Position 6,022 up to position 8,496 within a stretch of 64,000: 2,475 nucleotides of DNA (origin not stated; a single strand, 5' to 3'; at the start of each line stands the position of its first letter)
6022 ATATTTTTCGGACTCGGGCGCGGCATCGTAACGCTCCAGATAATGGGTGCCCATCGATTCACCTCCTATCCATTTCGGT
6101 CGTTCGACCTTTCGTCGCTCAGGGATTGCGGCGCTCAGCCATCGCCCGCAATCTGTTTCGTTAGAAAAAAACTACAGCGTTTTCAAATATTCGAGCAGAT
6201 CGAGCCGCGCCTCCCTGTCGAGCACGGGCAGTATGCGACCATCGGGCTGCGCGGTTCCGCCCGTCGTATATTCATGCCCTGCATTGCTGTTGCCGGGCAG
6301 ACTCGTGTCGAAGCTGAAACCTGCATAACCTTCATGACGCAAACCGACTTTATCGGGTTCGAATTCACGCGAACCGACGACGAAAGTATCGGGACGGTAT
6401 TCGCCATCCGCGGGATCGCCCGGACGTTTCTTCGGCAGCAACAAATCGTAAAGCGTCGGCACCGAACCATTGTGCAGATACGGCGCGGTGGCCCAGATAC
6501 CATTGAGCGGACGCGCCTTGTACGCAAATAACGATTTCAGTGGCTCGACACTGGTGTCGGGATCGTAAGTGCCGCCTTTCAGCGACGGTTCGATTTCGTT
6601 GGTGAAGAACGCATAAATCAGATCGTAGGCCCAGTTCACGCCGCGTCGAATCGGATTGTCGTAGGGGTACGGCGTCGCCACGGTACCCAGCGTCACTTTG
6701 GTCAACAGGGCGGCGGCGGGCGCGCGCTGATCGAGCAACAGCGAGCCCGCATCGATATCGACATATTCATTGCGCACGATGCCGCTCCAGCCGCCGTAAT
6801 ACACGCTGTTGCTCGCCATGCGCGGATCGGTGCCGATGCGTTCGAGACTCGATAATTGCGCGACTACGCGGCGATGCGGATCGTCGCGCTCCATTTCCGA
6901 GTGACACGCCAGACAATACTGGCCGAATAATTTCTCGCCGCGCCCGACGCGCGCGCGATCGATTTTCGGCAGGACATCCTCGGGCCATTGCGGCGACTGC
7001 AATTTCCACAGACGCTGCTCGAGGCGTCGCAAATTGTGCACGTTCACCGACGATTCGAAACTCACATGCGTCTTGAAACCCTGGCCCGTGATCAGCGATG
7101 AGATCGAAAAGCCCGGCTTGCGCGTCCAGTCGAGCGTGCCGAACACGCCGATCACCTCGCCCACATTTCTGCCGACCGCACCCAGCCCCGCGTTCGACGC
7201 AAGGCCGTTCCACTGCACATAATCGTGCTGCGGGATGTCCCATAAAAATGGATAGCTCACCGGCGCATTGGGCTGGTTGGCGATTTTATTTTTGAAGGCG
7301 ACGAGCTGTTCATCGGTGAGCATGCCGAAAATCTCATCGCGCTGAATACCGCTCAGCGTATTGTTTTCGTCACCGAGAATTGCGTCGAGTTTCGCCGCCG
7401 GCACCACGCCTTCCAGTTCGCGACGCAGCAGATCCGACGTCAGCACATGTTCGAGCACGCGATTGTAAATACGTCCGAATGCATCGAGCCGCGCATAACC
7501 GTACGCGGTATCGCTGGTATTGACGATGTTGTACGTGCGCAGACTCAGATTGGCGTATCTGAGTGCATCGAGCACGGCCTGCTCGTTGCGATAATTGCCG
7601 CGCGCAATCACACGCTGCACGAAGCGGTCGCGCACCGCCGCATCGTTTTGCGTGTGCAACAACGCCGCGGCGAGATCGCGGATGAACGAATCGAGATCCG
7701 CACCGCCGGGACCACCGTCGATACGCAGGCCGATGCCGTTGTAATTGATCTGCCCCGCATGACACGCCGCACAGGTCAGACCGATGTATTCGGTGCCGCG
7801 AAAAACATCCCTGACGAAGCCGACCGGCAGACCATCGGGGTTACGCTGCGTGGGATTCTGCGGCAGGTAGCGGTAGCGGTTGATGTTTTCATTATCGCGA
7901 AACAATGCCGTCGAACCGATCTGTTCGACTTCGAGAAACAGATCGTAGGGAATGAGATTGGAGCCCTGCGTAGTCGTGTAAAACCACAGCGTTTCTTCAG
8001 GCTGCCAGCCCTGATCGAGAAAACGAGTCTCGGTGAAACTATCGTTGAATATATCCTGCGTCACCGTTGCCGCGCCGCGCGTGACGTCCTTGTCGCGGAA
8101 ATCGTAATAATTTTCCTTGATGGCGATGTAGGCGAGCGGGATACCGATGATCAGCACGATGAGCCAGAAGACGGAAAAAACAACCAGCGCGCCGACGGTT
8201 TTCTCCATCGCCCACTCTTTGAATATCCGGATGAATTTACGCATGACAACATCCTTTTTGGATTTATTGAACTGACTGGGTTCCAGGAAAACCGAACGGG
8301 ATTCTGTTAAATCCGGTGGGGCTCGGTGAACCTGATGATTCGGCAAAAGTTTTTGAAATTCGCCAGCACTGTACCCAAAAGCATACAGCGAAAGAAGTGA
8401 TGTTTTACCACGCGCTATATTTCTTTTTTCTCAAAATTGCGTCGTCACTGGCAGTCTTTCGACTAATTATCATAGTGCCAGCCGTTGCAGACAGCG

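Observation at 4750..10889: TetR-headed minus-strand cluster: SnoaL-like, epoxide hydrolase, di-haem cytochrome c and P450; candidate lipid/polyene oxygenation pathway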

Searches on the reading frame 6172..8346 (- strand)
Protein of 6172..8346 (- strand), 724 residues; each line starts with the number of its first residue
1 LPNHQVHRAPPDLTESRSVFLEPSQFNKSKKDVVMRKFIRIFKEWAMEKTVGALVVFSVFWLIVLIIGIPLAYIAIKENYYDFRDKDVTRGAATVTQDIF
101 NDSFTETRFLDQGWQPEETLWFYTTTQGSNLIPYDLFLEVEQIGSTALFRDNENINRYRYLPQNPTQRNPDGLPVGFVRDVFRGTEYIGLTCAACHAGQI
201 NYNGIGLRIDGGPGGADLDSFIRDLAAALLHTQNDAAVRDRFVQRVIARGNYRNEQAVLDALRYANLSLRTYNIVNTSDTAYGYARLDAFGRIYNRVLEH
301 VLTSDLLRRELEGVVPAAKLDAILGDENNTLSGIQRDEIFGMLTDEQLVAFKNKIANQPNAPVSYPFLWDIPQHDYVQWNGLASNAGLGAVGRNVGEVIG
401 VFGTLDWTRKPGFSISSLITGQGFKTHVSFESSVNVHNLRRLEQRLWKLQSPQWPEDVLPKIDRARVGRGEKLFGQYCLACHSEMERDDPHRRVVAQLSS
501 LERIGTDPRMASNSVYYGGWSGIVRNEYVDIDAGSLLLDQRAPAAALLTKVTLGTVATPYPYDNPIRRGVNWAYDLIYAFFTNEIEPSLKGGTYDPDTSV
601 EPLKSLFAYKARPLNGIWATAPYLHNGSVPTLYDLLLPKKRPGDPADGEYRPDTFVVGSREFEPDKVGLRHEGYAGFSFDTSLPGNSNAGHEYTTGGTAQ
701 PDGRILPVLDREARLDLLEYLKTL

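Call 3: search_protein_families(library=pfam, proteins=[window:6172-8346:-], max_evalue=0.01)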
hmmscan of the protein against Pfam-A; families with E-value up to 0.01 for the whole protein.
window:6172-8346:- (724 aa): 3 families
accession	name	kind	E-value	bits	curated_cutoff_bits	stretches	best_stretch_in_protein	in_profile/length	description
PF21419.2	RoxA-like_Cyt-c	-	3.7e-20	71.6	26.7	1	608-642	1-35/39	RoxA-like, cytochrome c-like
PF13442.11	Cytochrome_CBB3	-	0.00036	21.2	27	0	467-485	3-21/68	Cytochrome C oxidase, cbb3-type, subunit III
PF00034.26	Cytochrom_C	-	0.0012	20.5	21.3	0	469-492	3-30/90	Cytochrome c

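Call 4: search_protein_families(library=ncbifam, proteins=[window:6172-8346:-], max_evalue=0.01)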
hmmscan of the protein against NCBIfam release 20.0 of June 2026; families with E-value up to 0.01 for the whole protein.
window:6172-8346:- (724 aa): 4 families
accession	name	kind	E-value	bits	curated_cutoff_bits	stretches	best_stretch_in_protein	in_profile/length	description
NF040606.1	CytoC_perox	subfamily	2.2e-174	581.5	150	1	114-723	1-524/524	di-heme-cytochrome C peroxidase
NF050034.1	RoxB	equivalog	1.7e-15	56.6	900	2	608-642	480-514/652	rubber dioxygenase RoxB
NF051462.1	RoxC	equivalog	1.7e-14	52.9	900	1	607-642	651-686/812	putative rubber dioxygenase RoxC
NF050033.2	RoxA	exception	4.2e-12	45.4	1000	1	592-642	496-545/673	rubber dioxygenase RoxA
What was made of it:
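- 6172..8244 (-): RoxA-superfamily di-haem cytochrome c, 690 aa, with an N-terminal membrane anchor and a periplasmic body. It is the first gene of the conserved two-gene unit. PF21419 scores 72 bits (calls 3, 4).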

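Call 7: search_solved_structures(query=window:6172-8244:-, max_evalue=1, show_alignments=2)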
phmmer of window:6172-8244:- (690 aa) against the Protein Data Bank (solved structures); distinct sequences matched with E-value up to 1: 10.
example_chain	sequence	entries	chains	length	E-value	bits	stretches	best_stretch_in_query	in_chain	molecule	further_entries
4b2n_A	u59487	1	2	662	2e-06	29.4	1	574-608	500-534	70 KDA PROTEIN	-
9f5x_1E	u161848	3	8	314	0.13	13.5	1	418-450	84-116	Cytochrome c1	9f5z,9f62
6cuk_A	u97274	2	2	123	0.25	12.6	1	426-453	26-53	Cytochrome c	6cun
1e2r_A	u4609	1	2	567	0.26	12.5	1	415-563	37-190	NITRITE REDUCTASE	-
1aof_A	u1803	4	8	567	0.35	12.1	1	415-563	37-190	NITRITE REDUCTASE | CYTOCHROME CD1 NITRITE REDUCTASE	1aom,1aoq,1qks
3cp5_A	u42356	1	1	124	0.36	12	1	426-453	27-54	Cytochrome c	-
8bel_E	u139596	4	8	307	0.43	11.8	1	418-449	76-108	Cytochrome c1 2, heme protein, mitochondrial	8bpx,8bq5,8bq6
1gq1_A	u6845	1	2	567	0.53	11.5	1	415-550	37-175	CYTOCHROME CD1 NITRITE REDUCTASE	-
8zno_D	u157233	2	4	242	0.82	10.8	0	418-450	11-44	Cytochrome c domain-containing protein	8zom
8qjg_A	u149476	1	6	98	0.91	10.7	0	431-466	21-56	Lipoprotein cytochrome c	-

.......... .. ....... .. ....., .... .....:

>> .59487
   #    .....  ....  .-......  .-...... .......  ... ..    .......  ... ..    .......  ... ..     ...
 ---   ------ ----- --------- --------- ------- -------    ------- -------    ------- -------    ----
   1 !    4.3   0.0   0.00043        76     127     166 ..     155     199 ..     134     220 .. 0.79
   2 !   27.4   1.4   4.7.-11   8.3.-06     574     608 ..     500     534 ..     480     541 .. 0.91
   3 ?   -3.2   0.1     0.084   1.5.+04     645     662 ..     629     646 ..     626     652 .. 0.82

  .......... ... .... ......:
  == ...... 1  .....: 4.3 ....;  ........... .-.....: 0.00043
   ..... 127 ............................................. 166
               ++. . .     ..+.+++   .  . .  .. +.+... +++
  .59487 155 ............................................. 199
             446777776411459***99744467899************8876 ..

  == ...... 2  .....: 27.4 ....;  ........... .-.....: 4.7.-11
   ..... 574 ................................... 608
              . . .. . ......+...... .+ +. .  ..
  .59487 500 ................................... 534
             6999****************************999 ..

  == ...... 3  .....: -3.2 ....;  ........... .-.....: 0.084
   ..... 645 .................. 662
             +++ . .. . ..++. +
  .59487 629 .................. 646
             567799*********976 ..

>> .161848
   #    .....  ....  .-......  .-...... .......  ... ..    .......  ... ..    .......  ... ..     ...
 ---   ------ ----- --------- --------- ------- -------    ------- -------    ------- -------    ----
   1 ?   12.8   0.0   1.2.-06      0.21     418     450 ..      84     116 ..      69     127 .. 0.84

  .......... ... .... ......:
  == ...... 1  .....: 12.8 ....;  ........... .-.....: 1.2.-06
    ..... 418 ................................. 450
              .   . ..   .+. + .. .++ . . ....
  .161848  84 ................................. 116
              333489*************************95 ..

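Call 9: find_homologous_proteins(query=window:6172-8244:-, max_evalue=1e-10)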
Query window:6172-8244:- (690 aa): 3070 proteins with E <= 1e-10 among 8000 candidates; the best 120 are listed.
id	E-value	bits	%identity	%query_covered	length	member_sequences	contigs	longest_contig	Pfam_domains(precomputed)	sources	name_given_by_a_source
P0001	0.0e+0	1607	100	100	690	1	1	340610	PF21419.3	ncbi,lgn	-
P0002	0.0e+0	1493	90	100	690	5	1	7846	PF21419.3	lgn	-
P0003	0.0e+0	1419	86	100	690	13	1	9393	PF21419.3,PF00034.27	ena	-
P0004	0.0e+0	1411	86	100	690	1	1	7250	PF21419.3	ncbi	-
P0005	0.0e+0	1321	80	100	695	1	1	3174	PF21419.3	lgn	-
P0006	0.0e+0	1261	77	100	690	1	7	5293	PF13442.12,PF21419.3,PF00034.27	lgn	-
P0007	0.0e+0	1248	75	100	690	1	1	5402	PF21419.3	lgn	-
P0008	0.0e+0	1217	75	100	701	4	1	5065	PF21419.3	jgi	-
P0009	0.0e+0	1135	69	100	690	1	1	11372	PF21419.3,PF00034.27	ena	-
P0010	0.0e+0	1124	69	100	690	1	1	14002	PF13442.12,PF21419.3,PF00034.27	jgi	jgi:hypothetical protein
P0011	0.0e+0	1123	68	100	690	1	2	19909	PF13442.12,PF21419.3,PF00034.27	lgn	-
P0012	0.0e+0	1111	67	100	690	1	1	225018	PF21419.3,PF00034.27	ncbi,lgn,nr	ncbi:MAG: hypothetical protein JWM78_3768 [Verrucomicrobiaceae bacterium]|nr:hypothetical protein [V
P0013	0.0e+0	1101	68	100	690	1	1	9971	PF21419.3,PF00034.27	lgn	-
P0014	0.0e+0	1100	67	100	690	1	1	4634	PF13442.12,PF21419.3,PF00034.27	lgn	-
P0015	0.0e+0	1073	64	100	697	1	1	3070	PF13442.12,PF21419.3,PF00034.27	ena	-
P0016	0.0e+0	1063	66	100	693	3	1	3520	PF21419.3,PF00034.27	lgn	-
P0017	0.0e+0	1058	69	94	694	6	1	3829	PF21419.3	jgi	jgi:hypothetical protein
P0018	0.0e+0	1039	65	100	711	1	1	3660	PF13442.12,PF21419.3,PF00034.27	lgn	-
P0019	0.0e+0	1029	64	100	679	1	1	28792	PF21419.3,PF00034.27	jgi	jgi:mono/diheme cytochrome c family protein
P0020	8.4e-280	948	61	96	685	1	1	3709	PF21419.3,PF00034.27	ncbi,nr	ncbi:MAG TPA: di-heme-cytochrome C peroxidase [Rhodocyclaceae bacterium]|nr:di-heme-cytochrome C per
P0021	9.4e-280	948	60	100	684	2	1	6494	PF13442.12,PF21419.3,PF00034.27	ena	-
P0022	2.2e-275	933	60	93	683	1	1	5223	PF13442.12,PF21419.3,PF00034.27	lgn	-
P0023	3.6e-273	926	58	100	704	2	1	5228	PF13442.12,PF21419.3,PF00034.27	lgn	-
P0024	1.7e-272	924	60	97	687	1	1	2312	PF13442.12,PF21419.3,PF00034.27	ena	-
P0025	4.6e-269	912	60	96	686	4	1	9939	PF13442.12,PF21419.3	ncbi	-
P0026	2.1e-268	910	62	93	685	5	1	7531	PF13442.12,PF21419.3,PF00034.27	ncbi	-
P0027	2.9e-266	903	61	93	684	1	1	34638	PF13442.12,PF21419.3,PF00034.27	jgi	-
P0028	6.8e-266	902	60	98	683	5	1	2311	PF13442.12,PF21419.3,PF00034.27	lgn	-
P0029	9.1e-266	902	61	93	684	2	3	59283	PF21419.3,PF00034.27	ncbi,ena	-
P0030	1.3e-265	901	59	96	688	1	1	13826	PF21419.3,PF00034.27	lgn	-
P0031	4.0e-265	899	61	93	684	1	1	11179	PF21419.3,PF00034.27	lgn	-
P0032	2.1e-263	894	62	92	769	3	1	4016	PF13442.12,PF21419.3,PF00034.27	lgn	-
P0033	3.0e-263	893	58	97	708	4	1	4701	PF13442.12,PF21419.3,PF00034.27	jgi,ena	-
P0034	1.3e-262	891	59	97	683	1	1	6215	PF21419.3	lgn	-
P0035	2.5e-262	890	57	97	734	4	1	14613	PF21419.3,PF00034.27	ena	-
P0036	5.3e-262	889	58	96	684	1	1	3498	PF13442.12,PF21419.3,PF00034.27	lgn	-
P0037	1.6e-261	887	59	96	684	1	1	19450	PF21419.3,PF00034.27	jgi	jgi:hypothetical protein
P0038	4.4e-261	886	58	98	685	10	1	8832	PF21419.3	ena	-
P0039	9.4e-261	885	58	98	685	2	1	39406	PF21419.3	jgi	-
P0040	7.1e-259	879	58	97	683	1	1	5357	PF13442.12,PF21419.3,PF00034.27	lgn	-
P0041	3.1e-258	877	60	93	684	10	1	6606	PF13442.12,PF21419.3,PF00034.27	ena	-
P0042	5.1e-257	873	60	93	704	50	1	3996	PF13442.12,PF21419.3,PF00034.27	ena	-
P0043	1.2e-256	871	56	100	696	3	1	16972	PF21419.3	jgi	-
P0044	1.7e-256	871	60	93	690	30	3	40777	PF21419.3,PF00034.27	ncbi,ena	-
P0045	9.2e-256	869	59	93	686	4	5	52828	PF21419.3,PF00034.27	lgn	-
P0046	3.5e-255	867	59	93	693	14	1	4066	PF21419.3,PF00034.27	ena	-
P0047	3.7e-255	867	58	92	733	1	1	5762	PF21419.3,PF00034.27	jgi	jgi:mono/diheme cytochrome c family protein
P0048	5.5e-255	866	59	96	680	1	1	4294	PF21419.3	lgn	-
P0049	1.0e-254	865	58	94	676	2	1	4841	PF21419.3,PF00034.27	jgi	jgi:mono/diheme cytochrome c family protein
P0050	1.4e-254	865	60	92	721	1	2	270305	PF21419.3,PF00034.27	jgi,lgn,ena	jgi:hypothetical protein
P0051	1.8e-254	864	59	93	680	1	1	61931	PF21419.3,PF00034.27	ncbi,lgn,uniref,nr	ncbi:di-heme-cytochrome C peroxidase [Nitrosomonas sp. Nm166]|uniref:di-heme-cytochrome C peroxidase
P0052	2.3e-254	864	56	98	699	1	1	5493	PF21419.3,PF00034.27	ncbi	-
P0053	4.4e-254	863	59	96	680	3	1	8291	PF21419.3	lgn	-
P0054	5.4e-254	863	58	96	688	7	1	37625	PF13442.12,PF21419.3,PF00034.27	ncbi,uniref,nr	ncbi:di-heme-cytochrome C peroxidase [Nitrosomonas sp.]|uniref:di-heme-cytochrome C peroxidase n=1 T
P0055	1.3e-253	861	58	95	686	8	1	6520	PF13442.12,PF21419.3,PF00034.27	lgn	-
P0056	1.4e-253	861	58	96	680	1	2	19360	PF13442.12,PF21419.3,PF00034.27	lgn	-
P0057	2.5e-253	860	57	97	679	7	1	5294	PF13442.12,PF21419.3,PF00034.27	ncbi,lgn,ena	ncbi:MAG: di-heme-cytochrome C peroxidase [Pseudomonadota bacterium]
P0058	2.6e-253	860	58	93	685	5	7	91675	PF13442.12,PF21419.3,PF00034.27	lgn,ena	-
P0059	2.9e-253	860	57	100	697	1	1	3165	PF21419.3,PF00034.27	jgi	jgi:hypothetical protein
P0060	6.6e-253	859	55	99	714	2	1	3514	PF13442.12,PF21419.3,PF00034.27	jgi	jgi:hypothetical protein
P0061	2.3e-252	857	57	96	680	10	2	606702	PF13442.12,PF21419.3,PF00034.27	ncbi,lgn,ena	-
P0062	2.5e-252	857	57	96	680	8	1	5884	PF21419.3,PF00034.27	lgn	-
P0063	3.2e-252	857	59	94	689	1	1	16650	PF21419.3,PF00034.27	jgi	jgi:cytochrome c5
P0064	3.8e-252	857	55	98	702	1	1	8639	PF21419.3,PF00034.27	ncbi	-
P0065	4.2e-252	856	56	97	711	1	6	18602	PF21419.3,PF00034.27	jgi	jgi:mono/diheme cytochrome c family protein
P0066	6.9e-252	856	57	96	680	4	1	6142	PF21419.3,PF00034.27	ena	-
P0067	6.9e-252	856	57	97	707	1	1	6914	PF13442.12,PF21419.3,PF00034.27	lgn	-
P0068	1.4e-251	855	58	96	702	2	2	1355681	PF21419.3,PF00034.27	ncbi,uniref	ncbi:di-heme-cytochrome C peroxidase [Uliginosibacterium sediminicola]|uniref:Di-heme-cytochrome C p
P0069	1.5e-251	855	60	93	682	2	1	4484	PF13442.12,PF21419.3,PF00034.27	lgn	-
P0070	4.6e-251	853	57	96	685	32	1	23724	PF13442.12,PF21419.3,PF00034.27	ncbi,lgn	-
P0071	4.8e-251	853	57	96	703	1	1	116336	PF13442.12,PF21419.3,PF00034.27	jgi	jgi:hypothetical protein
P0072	6.5e-251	852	59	93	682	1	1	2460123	PF13442.12,PF21419.3,PF00034.27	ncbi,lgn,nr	ncbi:MAG: di-heme-cytochrome C peroxidase [Nitrosomonas sp.]|nr:MAG: di-heme-cytochrome C peroxidase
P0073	1.0e-250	852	59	93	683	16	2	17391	PF13442.12,PF21419.3,PF00034.27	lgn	-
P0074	1.2e-250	852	56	96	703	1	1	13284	PF13442.12,PF21419.3,PF00034.27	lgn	-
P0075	2.9e-250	850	58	93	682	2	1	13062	PF13442.12,PF21419.3,PF00034.27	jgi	jgi:mono/diheme cytochrome c family protein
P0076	3.2e-250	850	56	96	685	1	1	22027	PF21419.3,PF00034.27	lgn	-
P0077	6.2e-250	849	56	93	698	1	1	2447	PF13442.12,PF21419.3,PF00034.27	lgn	-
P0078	6.5e-250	849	58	93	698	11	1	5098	PF21419.3,PF00034.27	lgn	-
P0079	1.6e-249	848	59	92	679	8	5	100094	PF21419.3,PF00034.27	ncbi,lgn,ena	-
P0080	2.5e-249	847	57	92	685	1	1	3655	PF21419.3,PF00034.27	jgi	-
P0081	2.8e-249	847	57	92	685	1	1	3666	PF21419.3,PF00034.27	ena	-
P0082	2.8e-249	847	55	100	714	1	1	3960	PF21419.3,PF00034.27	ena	-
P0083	3.0e-249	847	54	99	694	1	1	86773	PF21419.3,PF00034.27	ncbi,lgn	-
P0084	3.2e-249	847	56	96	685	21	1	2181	PF21419.3,PF00034.27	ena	-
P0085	3.6e-249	847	56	96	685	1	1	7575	PF21419.3,PF00034.27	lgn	-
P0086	3.7e-249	847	58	92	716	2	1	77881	PF21419.3,PF00034.27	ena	-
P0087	4.2e-249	846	59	96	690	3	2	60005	PF21419.3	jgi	jgi:hypothetical protein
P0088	7.0e-249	846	56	96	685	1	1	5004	PF21419.3,PF00034.27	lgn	-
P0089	7.4e-249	846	56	96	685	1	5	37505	PF21419.3,PF00034.27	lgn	-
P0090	7.7e-249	846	56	96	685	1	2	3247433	PF21419.3,PF00034.27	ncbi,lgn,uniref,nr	ncbi:di-heme-cytochrome C peroxidase [Nitrosomonas sp. Is35]|uniref:di-heme-cytochrome C peroxidase 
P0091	1.7e-248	844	56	98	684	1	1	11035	PF21419.3,PF00034.27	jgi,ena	-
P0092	1.9e-248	844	55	100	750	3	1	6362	PF21419.3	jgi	jgi:hypothetical protein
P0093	1.9e-248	844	56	96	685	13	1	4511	PF13442.12,PF21419.3,PF00034.27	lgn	-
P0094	2.0e-248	844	56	96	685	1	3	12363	PF21419.3,PF00034.27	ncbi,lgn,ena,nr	ncbi:MAG: ribonuclease E [Nitrosomonas sp.]|nr:ribonuclease E [Nitrosomonas sp.]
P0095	2.0e-248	844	56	96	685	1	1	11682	PF21419.3,PF00034.27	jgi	-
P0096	2.0e-248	844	55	96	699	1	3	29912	PF13442.12,PF21419.3,PF00034.27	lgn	-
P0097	2.0e-248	844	56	97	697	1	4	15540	PF21419.3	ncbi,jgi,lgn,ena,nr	ncbi:MAG TPA: di-heme-cytochrome C peroxidase [Terriglobales bacterium]|jgi:hypothetical protein|nr:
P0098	2.1e-248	844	58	94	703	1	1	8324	PF13442.12,PF21419.3,PF00034.27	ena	-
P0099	2.5e-248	844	56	96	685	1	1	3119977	PF21419.3,PF00034.27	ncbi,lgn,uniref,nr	ncbi:di-heme-cytochrome C peroxidase [Nitrosomonas sp. Is24]|uniref:di-heme-cytochrome C peroxidase 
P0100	3.0e-248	844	55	100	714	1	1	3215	PF21419.3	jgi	jgi:hypothetical protein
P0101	4.3e-248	843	59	92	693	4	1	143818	PF21419.3,PF00034.27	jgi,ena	-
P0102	6.0e-248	843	56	96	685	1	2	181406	PF21419.3,PF00034.27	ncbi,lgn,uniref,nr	ncbi:hypothetical protein C8R26_105145 [Nitrosomonas oligotropha]|uniref:Cytochrome c domain-contain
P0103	1.3e-247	842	54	100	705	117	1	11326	PF21419.3,PF00034.27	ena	-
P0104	2.0e-247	841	55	97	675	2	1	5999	PF13442.12,PF21419.3,PF00034.27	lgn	-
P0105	3.6e-247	840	55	98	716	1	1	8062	PF21419.3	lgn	-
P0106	3.9e-247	840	58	95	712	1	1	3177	PF13442.12,PF21419.3,PF00034.27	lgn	-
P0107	5.2e-247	840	58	93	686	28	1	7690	PF13442.12,PF21419.3,PF00034.27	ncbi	-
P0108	6.3e-247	839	53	100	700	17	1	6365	PF13442.12,PF21419.3,PF00034.27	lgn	-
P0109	7.1e-247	839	56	96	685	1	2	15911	PF21419.3,PF00034.27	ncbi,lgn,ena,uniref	ncbi:MAG: ribonuclease E [Nitrosomonas sp.]|uniref:di-heme-cytochrome C peroxidase n=1 Tax=Nitrosomo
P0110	7.9e-247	839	54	100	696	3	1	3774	PF21419.3,PF00034.27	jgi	-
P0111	9.3e-247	839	54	100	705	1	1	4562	PF21419.3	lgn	-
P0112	1.3e-246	838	54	97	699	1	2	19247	PF21419.3,PF00034.27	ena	-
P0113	1.8e-246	838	56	94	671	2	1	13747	PF13442.12,PF21419.3,PF00034.27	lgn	-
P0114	2.0e-246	838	57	94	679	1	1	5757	PF21419.3,PF00034.27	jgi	-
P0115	2.8e-246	837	58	92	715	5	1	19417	PF21419.3,PF00034.27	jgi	jgi:hypothetical protein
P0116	3.2e-246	837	56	95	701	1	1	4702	PF13442.12,PF21419.3,PF00034.27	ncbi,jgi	jgi:mono/diheme cytochrome c family protein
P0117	3.4e-246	837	55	96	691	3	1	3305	PF21419.3,PF00034.27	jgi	jgi:cytochrome c5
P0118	3.6e-246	837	55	97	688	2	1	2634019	PF13442.12,PF21419.3,PF00034.27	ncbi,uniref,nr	ncbi:di-heme-cytochrome C peroxidase [Nitrosomonas ureae]|uniref:Cytochrome c domain-containing prot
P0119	3.9e-246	837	54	97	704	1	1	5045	PF13442.12,PF21419.3,PF00034.27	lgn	-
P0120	4.3e-246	837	55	96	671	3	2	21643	PF13442.12,PF21419.3,PF00034.27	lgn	-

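Call 10: find_encoding_contigs(protein=P0001, flank=10000, max_places=3)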
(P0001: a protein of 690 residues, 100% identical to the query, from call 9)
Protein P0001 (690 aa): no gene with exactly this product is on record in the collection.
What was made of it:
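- Tried and rejected: The exact-sequence look-up of the window's own di-haem protein found no gene record (call 10).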

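Call 11: find_encoding_contigs(protein=P0012, flank=10000, max_places=3)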
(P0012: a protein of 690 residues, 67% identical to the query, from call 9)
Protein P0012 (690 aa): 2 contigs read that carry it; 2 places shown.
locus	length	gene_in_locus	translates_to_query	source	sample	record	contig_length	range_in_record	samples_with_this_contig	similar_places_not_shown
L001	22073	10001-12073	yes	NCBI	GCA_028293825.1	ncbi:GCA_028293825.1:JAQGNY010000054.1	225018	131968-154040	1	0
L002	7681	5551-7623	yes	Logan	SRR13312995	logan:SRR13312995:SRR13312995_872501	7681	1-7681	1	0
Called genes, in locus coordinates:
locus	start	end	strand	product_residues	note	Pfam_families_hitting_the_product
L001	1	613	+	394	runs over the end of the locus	PF00202:Aminotran_3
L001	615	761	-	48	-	-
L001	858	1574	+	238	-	PF02729:OTCace_N, PF00185:OTCace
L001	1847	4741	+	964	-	PF03477:ATP-cone, PF00317:Ribonuc_red_lgN, PF02867:Ribonuc_red_lgC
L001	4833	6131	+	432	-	PF00268:Ribonuc_red_sm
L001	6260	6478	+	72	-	-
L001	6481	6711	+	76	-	PF10387:DUF2442 (weak)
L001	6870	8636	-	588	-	PF00512:HisKA, PF02518:HATPase_c, PF00072:Response_reg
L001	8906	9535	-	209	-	PF03544:TonB_C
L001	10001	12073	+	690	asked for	PF00034:Cytochrom_C (faint), PF21419:RoxA-like_Cyt-c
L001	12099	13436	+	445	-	PF00067:p450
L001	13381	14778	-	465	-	PF00668:Condensation (weak), PF16911:PapA_C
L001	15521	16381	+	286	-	PF00561:Abhydrolase_1, PF12697:Abhydrolase_6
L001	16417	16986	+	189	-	PF04140:ICMT, PF04191:PEMT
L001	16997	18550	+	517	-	PF07690:MFS_1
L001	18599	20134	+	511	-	PF02321:OEP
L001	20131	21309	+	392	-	PF25919:BSH_CusB (faint), PF25917:BSH_RND, PF25963:Beta-barrel_AAEA (faint), PF25973:BSH_CzcB (faint), PF25885:HH_EMRA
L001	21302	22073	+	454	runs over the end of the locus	PF00201:UDPGT, PF06722:EryCIII-like_C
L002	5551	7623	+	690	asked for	PF00034:Cytochrom_C (faint), PF21419:RoxA-like_Cyt-c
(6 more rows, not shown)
